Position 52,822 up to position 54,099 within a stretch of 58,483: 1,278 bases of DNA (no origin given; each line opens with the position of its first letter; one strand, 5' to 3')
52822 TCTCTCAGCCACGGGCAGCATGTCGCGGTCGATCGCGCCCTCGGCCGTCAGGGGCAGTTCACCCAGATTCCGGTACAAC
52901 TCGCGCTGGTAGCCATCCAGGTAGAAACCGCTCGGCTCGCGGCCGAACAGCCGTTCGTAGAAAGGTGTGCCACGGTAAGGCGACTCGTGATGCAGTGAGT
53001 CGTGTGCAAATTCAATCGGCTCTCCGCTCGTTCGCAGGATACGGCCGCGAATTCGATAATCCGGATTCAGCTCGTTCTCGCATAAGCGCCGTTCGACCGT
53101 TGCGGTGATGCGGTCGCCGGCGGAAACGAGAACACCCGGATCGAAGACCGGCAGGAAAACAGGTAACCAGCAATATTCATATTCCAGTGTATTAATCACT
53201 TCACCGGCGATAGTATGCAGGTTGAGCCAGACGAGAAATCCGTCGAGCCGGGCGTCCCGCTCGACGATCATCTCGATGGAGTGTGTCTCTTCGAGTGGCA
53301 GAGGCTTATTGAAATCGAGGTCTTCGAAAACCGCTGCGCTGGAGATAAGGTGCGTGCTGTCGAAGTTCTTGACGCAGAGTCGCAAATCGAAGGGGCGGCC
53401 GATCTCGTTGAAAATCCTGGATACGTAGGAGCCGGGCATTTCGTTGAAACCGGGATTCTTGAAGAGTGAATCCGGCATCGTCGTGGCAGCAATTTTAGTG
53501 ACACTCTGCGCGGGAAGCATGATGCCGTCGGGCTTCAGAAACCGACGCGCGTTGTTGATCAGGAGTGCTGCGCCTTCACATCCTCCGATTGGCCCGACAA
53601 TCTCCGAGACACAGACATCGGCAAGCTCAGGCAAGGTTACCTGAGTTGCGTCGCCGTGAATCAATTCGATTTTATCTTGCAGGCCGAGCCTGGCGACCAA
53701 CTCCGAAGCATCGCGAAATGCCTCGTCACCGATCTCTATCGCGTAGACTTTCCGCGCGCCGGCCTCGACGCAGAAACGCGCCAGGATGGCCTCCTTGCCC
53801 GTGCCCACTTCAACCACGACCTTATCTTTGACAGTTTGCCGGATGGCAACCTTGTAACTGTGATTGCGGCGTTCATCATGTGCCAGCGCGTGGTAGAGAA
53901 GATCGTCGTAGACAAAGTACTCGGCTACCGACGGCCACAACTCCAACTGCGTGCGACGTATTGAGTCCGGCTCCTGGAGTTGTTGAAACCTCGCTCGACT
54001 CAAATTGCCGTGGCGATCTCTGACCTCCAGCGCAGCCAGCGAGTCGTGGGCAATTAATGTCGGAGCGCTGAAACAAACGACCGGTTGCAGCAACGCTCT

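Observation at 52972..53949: Protein-arginine-methyltransferase (PRMT)-fold domain with an intact double-E loop inside the PKS loading module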

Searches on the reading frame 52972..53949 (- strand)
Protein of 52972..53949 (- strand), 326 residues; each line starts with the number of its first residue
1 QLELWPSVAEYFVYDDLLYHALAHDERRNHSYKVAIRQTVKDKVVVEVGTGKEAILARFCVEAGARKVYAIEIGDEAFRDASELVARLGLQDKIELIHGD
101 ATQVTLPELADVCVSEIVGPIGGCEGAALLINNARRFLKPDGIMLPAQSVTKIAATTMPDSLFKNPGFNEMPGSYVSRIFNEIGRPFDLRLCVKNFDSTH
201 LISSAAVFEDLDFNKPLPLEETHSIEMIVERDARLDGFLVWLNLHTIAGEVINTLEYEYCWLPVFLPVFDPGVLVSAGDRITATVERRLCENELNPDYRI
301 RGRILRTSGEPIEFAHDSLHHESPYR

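Call 6: search_protein_families(library=pfam, proteins=[window:52972-53949:-], max_evalue=1)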
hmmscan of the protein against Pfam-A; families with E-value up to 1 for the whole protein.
window:52972-53949:- (326 aa): 14 families
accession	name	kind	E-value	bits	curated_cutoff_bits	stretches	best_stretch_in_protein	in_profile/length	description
PF05185.22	PRMT5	-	3.4e-07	30.7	22.9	1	11-144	40-170/171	PRMT5 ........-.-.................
PF13649.12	Methyltransf_25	-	5.4e-06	27.5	27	1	45-142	1-97/97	Methyltransferase domain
PF08241.18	Methyltransf_11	-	1.3e-05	26.2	21.2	1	47-144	2-93/95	Methyltransferase domain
PF12847.13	Methyltransf_18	-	1.6e-05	25.4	27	1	37-137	9-107/151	Methyltransferase domain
PF13847.12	Methyltransf_31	-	0.0001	22.5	27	1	41-150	3-113/145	Methyltransferase domain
PF06325.19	PrmA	-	0.0028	17.6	22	1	41-143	161-255/296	Ribosomal protein L11 methyltransferase (PrmA)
PF02475.24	TRM5-TYW2_MTfase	-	0.003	18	28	1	34-118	28-113/164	TRM5/TYW2 methyltransferase domain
PF13578.12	Methyltransf_24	-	0.0042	18.4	26.3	1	46-144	1-100/105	Methyltransferase domain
PF00398.26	RrnaAD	-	0.011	15.2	24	1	41-110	30-94/263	Ribosomal RNA adenine dimethylase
PF04816.18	TrmK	-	0.02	14.9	27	1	54-136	9-90/205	tRNA (adenine(22)-N(1))-methyltransferase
PF01596.23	Methyltransf_3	-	0.022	14.5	22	1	65-104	69-108/204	O-methyltransferase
PF01269.23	Fibrillarin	-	0.026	14.1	27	1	67-165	98-193/227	Fibrillarin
PF13679.12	Methyltransf_32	-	0.092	13.1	27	1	37-108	21-96/143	Methyltransferase domain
PF02390.23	Methyltransf_4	-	0.18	11.7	24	1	42-110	2-69/173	Putative methyltransferase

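Call 7: search_solved_structures(query=window:52972-53949:-, max_evalue=1, show_alignments=3)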
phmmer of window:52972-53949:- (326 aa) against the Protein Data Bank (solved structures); distinct sequences matched with E-value up to 1: 98 (the best 60 are shown).
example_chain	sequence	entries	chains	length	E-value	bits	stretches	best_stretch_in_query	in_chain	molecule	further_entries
7p2r_A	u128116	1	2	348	6.2e-16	61.8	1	11-154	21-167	Protein arginine N-methyltransferase 6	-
6sqk_A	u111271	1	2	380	6.3e-16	61.8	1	11-154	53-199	Protein arginine N-methyltransferase 6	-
4c03_A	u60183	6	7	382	6.4e-16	61.8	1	11-154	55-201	PROTEIN ARGININE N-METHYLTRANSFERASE 6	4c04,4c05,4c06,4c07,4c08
6sq3_A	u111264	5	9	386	6.5e-16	61.8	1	11-154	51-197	Protein arginine N-methyltransferase 6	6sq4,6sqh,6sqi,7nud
7nue_A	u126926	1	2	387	6.5e-16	61.7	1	11-154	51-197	Protein arginine N-methyltransferase 6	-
5fqn_A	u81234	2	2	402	7.2e-16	61.6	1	11-154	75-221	PROTEIN ARGININE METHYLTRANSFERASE 6 | PROTEIN ARGININE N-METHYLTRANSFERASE 6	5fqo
5lv4_A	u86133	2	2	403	7.2e-16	61.6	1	11-154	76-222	Protein arginine N-methyltransferase 6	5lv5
6s77_A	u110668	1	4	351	1.1e-15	61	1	10-155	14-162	Histone-arginine methyltransferase CARM1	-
3b3f_A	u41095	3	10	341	1.4e-15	60.7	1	20-155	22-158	Histone-arginine methyltransferase CARM1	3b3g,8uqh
4ikp_A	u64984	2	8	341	1.4e-15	60.7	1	20-155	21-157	Histone-arginine methyltransferase CARM1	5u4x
7fai_A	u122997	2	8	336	1.4e-15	60.7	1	20-155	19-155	Histone-arginine methyltransferase CARM1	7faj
2y1w_A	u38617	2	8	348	1.4e-15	60.7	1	10-155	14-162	HISTONE-ARGININE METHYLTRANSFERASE CARM1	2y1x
5dwq_A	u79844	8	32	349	1.4e-15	60.6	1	10-155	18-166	Histone-arginine methyltransferase CARM1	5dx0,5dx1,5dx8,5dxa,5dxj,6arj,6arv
6s70_A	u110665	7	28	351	1.4e-15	60.6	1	10-155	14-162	Histone-arginine methyltransferase CARM1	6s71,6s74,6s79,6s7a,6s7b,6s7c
7puq_A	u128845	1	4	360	1.5e-15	60.5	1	10-155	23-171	Histone-arginine methyltransferase CARM1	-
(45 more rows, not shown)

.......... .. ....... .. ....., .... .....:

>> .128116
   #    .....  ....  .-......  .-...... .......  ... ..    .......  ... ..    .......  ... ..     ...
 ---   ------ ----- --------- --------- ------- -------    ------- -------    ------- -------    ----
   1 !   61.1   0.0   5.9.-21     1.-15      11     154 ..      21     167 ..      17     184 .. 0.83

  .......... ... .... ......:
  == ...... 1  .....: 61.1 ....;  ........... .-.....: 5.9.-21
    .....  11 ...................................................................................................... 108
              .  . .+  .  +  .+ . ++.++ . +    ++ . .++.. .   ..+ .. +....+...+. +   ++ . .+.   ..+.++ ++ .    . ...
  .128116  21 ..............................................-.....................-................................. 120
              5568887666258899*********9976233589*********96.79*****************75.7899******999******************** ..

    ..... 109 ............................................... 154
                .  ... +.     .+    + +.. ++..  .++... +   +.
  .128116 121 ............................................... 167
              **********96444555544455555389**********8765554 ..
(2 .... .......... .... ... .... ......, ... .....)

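Call 8: find_homologous_proteins(query=window:52972-53949:-, max_evalue=0.00001)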
Query window:52972-53949:- (326 aa): 190 proteins with E <= 0.00001 among 5947 candidates; the best 120 are listed.
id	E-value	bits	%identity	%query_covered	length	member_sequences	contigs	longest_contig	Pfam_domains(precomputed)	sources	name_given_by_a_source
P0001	4.5e-134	465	60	100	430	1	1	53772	PF13847.13,PF05185.23,PF18563.7,PF12847.14,PF08241.19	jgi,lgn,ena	-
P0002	3.7e-133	462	59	100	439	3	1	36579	PF13847.13,PF05185.23,PF13649.13,PF18563.7,PF12847.14,PF08241.19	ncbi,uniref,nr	ncbi:methyltransferase domain-containing protein [Komarekiella sp. 'clone 1']|uniref:Methyltransfera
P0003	9.1e-133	461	59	100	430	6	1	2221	PF05185.23,PF02475.24,PF18563.7,PF12847.14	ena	-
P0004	1.5e-131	457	58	100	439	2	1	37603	PF13847.13,PF05185.23,PF13649.13,PF18563.7,PF12847.14,PF08241.19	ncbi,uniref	ncbi:SAM-dependent methyltransferase [Nostoc sp. WHI]|uniref:TubC N-terminal docking domain-related 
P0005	3.1e-131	456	59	100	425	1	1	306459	PF13847.13,PF05185.23,PF13649.13,PF18563.7,PF12847.14,PF08241.19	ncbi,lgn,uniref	ncbi:SAM-dependent methyltransferase [Nostoc sp.]|uniref:TubC N-terminal docking domain-related prot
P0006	1.0e-130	454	58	100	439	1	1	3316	PF13847.13,PF05185.23,PF13649.13,PF18563.7,PF12847.14,PF08241.19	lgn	-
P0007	1.6e-129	450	57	100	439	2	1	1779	PF13847.13,PF05185.23,PF13649.13,PF18563.7,PF12847.14,PF08241.19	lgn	-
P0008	3.3e-129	449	58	100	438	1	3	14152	PF13847.13,PF05185.23,PF13649.13,PF18563.7,PF12847.14,PF08241.19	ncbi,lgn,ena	-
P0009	3.7e-127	442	58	100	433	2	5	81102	PF13847.13,PF05185.23,PF13649.13,PF18563.7,PF12847.14,PF08241.19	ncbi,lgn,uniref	ncbi:TubC N-terminal docking domain-related protein [Nostoc sp.]|uniref:TubC N-terminal docking doma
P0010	2.5e-126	439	57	100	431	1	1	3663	PF13847.13,PF00398.27,PF05185.23,PF13649.13,PF18563.7,PF12847.14,PF08241.19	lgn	-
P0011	6.6e-126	438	57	100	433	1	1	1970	PF13847.13,PF05185.23,PF13649.13,PF18563.7,PF12847.14,PF08241.19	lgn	-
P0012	1.8e-125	437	57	100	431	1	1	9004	PF13847.13,PF00398.27,PF05185.23,PF13649.13,PF18563.7,PF12847.14,PF08241.19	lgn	-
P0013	3.3e-125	436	57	100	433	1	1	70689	PF13847.13,PF05185.23,PF13649.13,PF18563.7,PF12847.14,PF08241.19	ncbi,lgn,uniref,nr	ncbi:amino acid adenylation [Tolypothrix sp. NIES-4075]|uniref:TubC N-terminal docking domain-relate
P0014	1.6e-124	434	57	100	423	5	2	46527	PF13847.13,PF05185.23,PF13649.13,PF18563.7,PF12847.14,PF08241.19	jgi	jgi:protein arginine N-methyltransferase 1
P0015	7.4e-122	425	57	100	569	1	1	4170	PF05185.23,PF13649.13,PF00550.32,PF13193.13,PF12847.14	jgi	jgi:precorrin-6B methylase 2/acyl carrier protein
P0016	5.2e-119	415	59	94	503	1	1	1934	PF05185.23,PF00550.32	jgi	jgi:hypothetical protein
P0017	2.0e-117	410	56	100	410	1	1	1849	PF05185.23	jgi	jgi:precorrin-6B methylase 2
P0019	2.3e-115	403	52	99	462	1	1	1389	PF00398.27,PF05185.23,PF12847.14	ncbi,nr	ncbi:MAG: hypothetical protein GY765_39135, partial [bacterium]|nr:hypothetical protein [bacterium]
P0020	2.4e-113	397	55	100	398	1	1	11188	PF13847.13,PF05185.23,PF13649.13,PF12847.14,PF08241.19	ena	-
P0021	1.2e-112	394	52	100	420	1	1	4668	PF05185.23,PF12847.14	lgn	-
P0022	4.0e-112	393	54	100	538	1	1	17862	PF13847.13,PF05185.23,PF13649.13,PF00550.32,PF02475.24,PF12847.14,PF08241.19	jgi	-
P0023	3.3e-111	390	52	100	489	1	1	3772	PF13847.13,PF05185.23,PF13193.13,PF12847.14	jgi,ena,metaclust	metaclust:\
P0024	1.6e-109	384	52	100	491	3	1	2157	PF05185.23,PF13193.13,PF12847.14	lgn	-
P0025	1.9e-109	384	54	100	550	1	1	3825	PF13847.13,PF05185.23,PF13649.13,PF00550.32,PF13193.13,PF12847.14,PF08241.19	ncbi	-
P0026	2.4e-109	384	51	100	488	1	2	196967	PF13847.13,PF05185.23,PF13649.13,PF13193.13,PF12847.14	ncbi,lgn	-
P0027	4.6e-109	383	53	99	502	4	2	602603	PF13847.13,PF05185.23,PF13649.13,PF00550.32,PF12847.14,PF08241.19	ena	-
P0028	3.1e-108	380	54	94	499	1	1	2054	PF13847.13,PF05185.23,PF13649.13,PF00550.32,PF12847.14,PF08241.19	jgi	jgi:precorrin-6B methylase 2/acyl carrier protein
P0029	5.3e-107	376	51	100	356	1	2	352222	PF13847.13,PF05185.23,PF13649.13,PF12847.14,PF08241.19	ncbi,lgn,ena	-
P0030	6.1e-107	376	51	99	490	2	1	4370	PF06325.20,PF05185.23,PF13649.13,PF13193.13,PF12847.14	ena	-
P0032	1.8e-106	374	56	87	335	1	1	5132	PF05185.23,PF13649.13,PF08241.19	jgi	jgi:SAM-dependent methyltransferase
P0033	6.2e-106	372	52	97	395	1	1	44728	PF13847.13,PF05185.23,PF13649.13,PF12847.14,PF08241.19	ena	-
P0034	1.2e-105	371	53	96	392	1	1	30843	PF13847.13,PF06325.20,PF05185.23,PF13649.13,PF12847.14,PF08241.19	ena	-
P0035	2.5e-105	370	50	100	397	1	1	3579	PF13847.13,PF05185.23,PF13649.13,PF12847.14,PF08241.19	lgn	-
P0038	3.4e-103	363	51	100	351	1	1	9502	PF13847.13,PF06325.20,PF05185.23,PF13649.13,PF12847.14,PF08241.19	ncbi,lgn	-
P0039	6.8e-101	356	49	99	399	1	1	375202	PF13847.13,PF05185.23,PF13649.13,PF12847.14,PF08241.19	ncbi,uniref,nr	ncbi:methyltransferase domain-containing protein [Oscillatoria sp. FACHB-1407]|uniref:methyltransfer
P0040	9.0e-101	355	52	95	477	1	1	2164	PF13847.13,PF05185.23,PF13649.13,PF00550.32,PF12847.14,PF08241.19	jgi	jgi:precorrin-6B methylase 2/acyl carrier protein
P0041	1.2e-100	355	48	100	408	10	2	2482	PF13847.13,PF05185.23,PF13649.13,PF12847.14,PF08241.19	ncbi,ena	-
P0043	3.0e-99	350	51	100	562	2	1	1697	PF05185.23,PF13649.13,PF00550.32,PF13193.13,PF12847.14,PF08241.19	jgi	-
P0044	7.5e-99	349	55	84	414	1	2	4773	PF05185.23,PF13649.13,PF00501.35,PF13193.13,PF12847.14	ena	-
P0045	5.3e-98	346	48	100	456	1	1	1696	PF05185.23,PF13649.13,PF12847.14,PF08241.19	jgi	jgi:precorrin-6B methylase 2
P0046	1.0e-96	342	56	83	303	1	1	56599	PF05185.23,PF12847.14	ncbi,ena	-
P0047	9.9e-96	339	50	92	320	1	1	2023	PF05185.23,PF13649.13,PF12847.14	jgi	jgi:ubiquinone/menaquinone biosynthesis C-methylase UbiE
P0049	9.8e-95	336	49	96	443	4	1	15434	PF05185.23,PF12847.14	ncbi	-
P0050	1.2e-93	332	46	100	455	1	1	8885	PF05185.23,PF12847.14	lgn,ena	-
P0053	1.9e-92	328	51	94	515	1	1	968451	PF05185.23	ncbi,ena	-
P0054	4.1e-91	324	52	85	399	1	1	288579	PF05185.23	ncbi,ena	-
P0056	6.9e-91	323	51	92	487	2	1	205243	PF13847.13,PF05185.23,PF13649.13,PF00501.35,PF12847.14,PF08241.19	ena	-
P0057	2.1e-90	321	46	98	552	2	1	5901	PF05185.23,PF13649.13,PF00550.32,PF12847.14,PF08241.19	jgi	jgi:precorrin-6B methylase 2/acyl carrier protein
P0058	1.2e-89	319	47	98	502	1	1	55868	PF13847.13,PF05185.23,PF13649.13,PF00550.32,PF13578.13,PF08241.19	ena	-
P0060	7.6e-89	316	79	52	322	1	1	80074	PF00550.32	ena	-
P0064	1.3e-82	296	48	94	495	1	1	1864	PF05185.23,PF00550.32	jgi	jgi:hypothetical protein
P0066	1.8e-81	292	42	100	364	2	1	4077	PF05185.23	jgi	jgi:hypothetical protein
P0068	5.4e-81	290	49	83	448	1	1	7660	PF13847.13,PF05185.23,PF13649.13,PF00550.32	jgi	jgi:acyl carrier protein/SAM-dependent methyltransferase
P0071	6.8e-80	287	44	100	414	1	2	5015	PF13847.13,PF05185.23,PF13649.13,PF08241.19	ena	-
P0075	3.6e-78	281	62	62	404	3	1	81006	PF05185.23,PF13193.13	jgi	-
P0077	2.0e-77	279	42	100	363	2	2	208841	PF05185.23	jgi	jgi:type I protein arginine methyltransferase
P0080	5.3e-77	277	43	99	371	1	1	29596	PF05185.23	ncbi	-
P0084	1.0e-75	273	49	75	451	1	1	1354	PF13847.13,PF05185.23,PF13649.13,PF00501.35,PF12847.14,PF08241.19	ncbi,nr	ncbi:MAG: AMP-binding protein, partial [bacterium]|nr:AMP-binding protein [bacterium]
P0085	3.6e-75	271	48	76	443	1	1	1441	PF05185.23,PF00550.32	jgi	jgi:acyl carrier protein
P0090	3.8e-70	255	40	99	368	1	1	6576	PF05185.23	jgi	jgi:hypothetical protein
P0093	3.9e-67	245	54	63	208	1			PF05185.23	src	-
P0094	7.7e-66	241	56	64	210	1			PF05185.23,PF13649.13,PF02475.24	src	-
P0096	1.7e-64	236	39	93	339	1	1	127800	PF05185.23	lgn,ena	-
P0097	2.6e-64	236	41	93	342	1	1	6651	PF05185.23,PF13649.13,PF12847.14,PF08241.19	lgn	-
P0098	2.7e-64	236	40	97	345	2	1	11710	PF05185.23,PF02475.24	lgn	-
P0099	1.2e-63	234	50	63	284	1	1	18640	PF06325.20,PF05185.23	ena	-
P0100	5.2e-62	228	63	50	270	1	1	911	PF05185.23,PF13649.13,PF13193.13,PF12847.14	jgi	jgi:hypothetical protein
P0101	8.3e-62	227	58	54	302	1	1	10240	PF13847.13,PF02353.27,PF05185.23,PF13649.13,PF13193.13,PF12847.14,PF08241.19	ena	-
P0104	1.3e-60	224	54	56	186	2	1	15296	PF13847.13,PF06325.20,PF05185.23,PF13649.13,PF12847.14,PF08241.19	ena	-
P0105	2.6e-60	223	38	94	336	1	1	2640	PF00398.27,PF06325.20,PF05185.23,PF13649.13,PF12847.14,PF08241.19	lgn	-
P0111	2.3e-58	216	40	94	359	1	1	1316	PF05185.23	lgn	-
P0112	3.8e-57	212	37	98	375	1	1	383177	PF05185.23,PF13649.13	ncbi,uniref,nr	ncbi:methyltransferase domain-containing protein [Paractinoplanes lichenicola]|uniref:50S ribosomal 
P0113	5.7e-57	212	66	45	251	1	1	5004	PF05185.23,PF13649.13,PF13193.13,PF12847.14,PF08241.19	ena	-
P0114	1.8e-56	210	47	64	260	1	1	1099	PF05185.23,PF12847.14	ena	-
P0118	6.3e-53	198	37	100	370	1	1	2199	PF05185.23,PF12847.14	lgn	-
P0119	2.2e-52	196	35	96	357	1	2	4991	PF05185.23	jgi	jgi:predicted RNA methylase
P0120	1.3e-51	194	34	90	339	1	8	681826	PF13847.13,PF06325.20,PF05185.23,PF13649.13,PF12847.14,PF08241.19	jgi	jgi:ubiquinone/menaquinone biosynthesis C-methylase UbiE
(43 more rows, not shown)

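Call 28: search_dna_similar(query=window:52972-53949:-, collection=plasmids, mode=protein, max_evalue=0.00001, max_rows=30)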
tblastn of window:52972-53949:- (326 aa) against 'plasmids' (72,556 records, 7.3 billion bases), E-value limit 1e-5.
Records with a match: 12; places in all: 12; records where one place covers at least 80% of the query: 10.
Best place of each record, by identity: <60% 12.
By first word of the organism name: Streptomyces 7; Nostoc 1; Tistrella 1; Pantoea 1; Tropicibacter 1; Methylobacterium 1.
By predicted mobility (MOB-suite, as given by PLSDB): non-mobilizable 9; conjugative 2; mobilizable 1.
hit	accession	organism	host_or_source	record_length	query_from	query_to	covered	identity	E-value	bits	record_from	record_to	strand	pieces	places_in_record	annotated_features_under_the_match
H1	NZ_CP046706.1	Nostoc sp. ATCC 53789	-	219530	2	326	100%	58.5%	1e-130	417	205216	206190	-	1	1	non-ribosomal peptide synthetase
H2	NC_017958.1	Tistrella mobilis KA081020-065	-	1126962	1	326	100%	49.7%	1e-99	328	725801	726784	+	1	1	record has no annotation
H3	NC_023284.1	Streptomyces sp. F2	-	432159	4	326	99%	36.7%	2e-59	212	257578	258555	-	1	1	class I SAM-dependent methyltransferase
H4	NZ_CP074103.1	Streptomyces mirabilis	fresh creek bank soil, topsoil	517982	4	326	99%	35.9%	2e-60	215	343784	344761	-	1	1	class I SAM-dependent methyltransferase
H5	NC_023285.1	Streptomyces sp. F8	-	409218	4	326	99%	35.6%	1e-59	213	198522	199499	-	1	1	class I SAM-dependent methyltransferase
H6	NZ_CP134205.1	Streptomyces sp. BB1-1-1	bumble bee,whole organism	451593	4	326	99%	35.6%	4e-58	209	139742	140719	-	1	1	class I SAM-dependent methyltransferase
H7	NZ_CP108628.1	Streptomyces xanthophaeus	-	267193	4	326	99%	35.3%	5e-59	211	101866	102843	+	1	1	class I SAM-dependent methyltransferase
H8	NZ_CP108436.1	Streptomyces sp. NBC_01281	-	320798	1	326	98%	35.2%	8e-46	209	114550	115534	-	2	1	hypothetical protein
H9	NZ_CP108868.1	Streptomyces sp. NBC_00829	-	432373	24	326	93%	35.3%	2e-47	178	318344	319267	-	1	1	class I SAM-dependent methyltransferase | hypothetical protein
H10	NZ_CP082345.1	Pantoea dispersa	Canis lupus familiaris,Skin swab,Paw ...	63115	19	286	82%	23.3%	4e-11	72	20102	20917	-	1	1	50S ribosomal protein L11 methyltransferase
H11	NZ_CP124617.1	Tropicibacter oceani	pure culture,sediment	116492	25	150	39%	35.6%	5e-7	59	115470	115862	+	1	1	50S ribosomal protein L11 methyltransferase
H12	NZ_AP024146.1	Methylobacterium indicum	-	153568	22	148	39%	29.1%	2e-6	57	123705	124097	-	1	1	50S ribosomal protein L11 methyltransferase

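Call 29: get_annotated_region(hit=H1, flank=20000)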
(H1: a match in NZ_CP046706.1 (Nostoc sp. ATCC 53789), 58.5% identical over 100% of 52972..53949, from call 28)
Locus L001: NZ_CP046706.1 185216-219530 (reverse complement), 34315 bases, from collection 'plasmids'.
description: Nostoc sp. ATCC 53789 plasmid pNsp_c, complete sequence
organism: Nostoc sp. ATCC 53789 (NCBI taxid 76335)
taxonomy: Bacteria; Cyanobacteriota; Cyanophyceae; Nostocales; Nostocaceae; Nostoc; Nostoc sp. ATCC 53789
host: -; source: -; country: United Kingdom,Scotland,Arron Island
typing (MOB-suite, as given by PLSDB): non-mobilizable; replicon rep_cluster_317; mating-pair formation MPF_T
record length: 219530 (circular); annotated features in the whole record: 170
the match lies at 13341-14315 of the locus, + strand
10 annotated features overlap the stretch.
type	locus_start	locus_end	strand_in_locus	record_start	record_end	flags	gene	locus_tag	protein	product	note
CDS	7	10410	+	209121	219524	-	-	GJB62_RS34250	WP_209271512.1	type I polyketide synthase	-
CDS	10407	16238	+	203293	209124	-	-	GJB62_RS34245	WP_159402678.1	non-ribosomal peptide synthetase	-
CDS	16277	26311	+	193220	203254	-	-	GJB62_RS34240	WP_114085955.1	SDR family NAD(P)-dependent oxidoreductase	-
CDS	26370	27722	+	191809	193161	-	-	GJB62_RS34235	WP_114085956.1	cytochrome P450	-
CDS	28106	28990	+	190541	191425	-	-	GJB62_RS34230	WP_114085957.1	TauD/TfdA family dioxygenase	-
CDS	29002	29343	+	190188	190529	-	panD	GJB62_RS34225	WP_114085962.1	aspartate 1-decarboxylase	GO:0015940 - pantothenate biosynthetic process [Evidence IEA]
CDS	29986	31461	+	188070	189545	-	-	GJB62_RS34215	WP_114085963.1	NAD(P)/FAD-dependent oxidoreductase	-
CDS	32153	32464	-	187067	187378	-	-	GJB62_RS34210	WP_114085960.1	hypothetical protein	-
CDS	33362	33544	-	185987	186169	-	-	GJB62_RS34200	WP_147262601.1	hypothetical protein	-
CDS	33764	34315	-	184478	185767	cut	-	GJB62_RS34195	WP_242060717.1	transposase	GO:0006313 - DNA transposition [Evidence IEA]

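Call 30: get_annotated_region(hit=H2, flank=8000)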
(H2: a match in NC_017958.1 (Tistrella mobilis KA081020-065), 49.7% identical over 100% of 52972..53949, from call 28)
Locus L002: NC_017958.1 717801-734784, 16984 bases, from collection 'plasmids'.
description: Tistrella mobilis KA081020-065 plasmid pTM3, complete sequence
organism: Tistrella mobilis KA081020-065 (NCBI taxid 1110502)
taxonomy: Bacteria; Pseudomonadota; Alphaproteobacteria; Geminicoccales; Geminicoccaceae; Tistrella; Tistrella mobilis; Tistrella mobilis KA081020-065
host: -; source: -; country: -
typing (MOB-suite, as given by PLSDB): conjugative; replicon rep_cluster_10; relaxase MOBH; mating-pair formation MPF_G
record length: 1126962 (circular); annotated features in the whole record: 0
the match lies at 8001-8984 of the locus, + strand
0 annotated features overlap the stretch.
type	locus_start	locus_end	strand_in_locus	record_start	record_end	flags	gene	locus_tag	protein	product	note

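Call 32: find_encoding_contigs(protein=P0060, flank=10000, max_places=3)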
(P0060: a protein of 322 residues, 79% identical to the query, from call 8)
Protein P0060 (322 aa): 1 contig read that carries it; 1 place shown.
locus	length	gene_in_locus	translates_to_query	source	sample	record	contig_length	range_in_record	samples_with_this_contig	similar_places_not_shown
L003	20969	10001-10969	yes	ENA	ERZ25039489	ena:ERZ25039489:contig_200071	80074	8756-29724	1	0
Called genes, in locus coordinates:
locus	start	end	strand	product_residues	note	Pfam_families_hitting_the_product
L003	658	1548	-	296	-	-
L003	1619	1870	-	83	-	-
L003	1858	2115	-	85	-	PF01145:Band_7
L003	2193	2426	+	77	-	-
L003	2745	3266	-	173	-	PF05128:DUF697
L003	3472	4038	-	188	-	-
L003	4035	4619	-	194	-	PF13808:DDE_Tnp_1_assoc, PF01609:DDE_Tnp_1 (weak)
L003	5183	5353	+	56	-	PF03621:MbtH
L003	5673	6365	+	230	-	-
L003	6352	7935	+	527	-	PF00501:AMP-binding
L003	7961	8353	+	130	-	PF21394:Beta-ketacyl_N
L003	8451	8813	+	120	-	-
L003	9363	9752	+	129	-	-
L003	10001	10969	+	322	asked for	PF00550:PP-binding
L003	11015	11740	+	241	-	PF00109:ketoacyl-synt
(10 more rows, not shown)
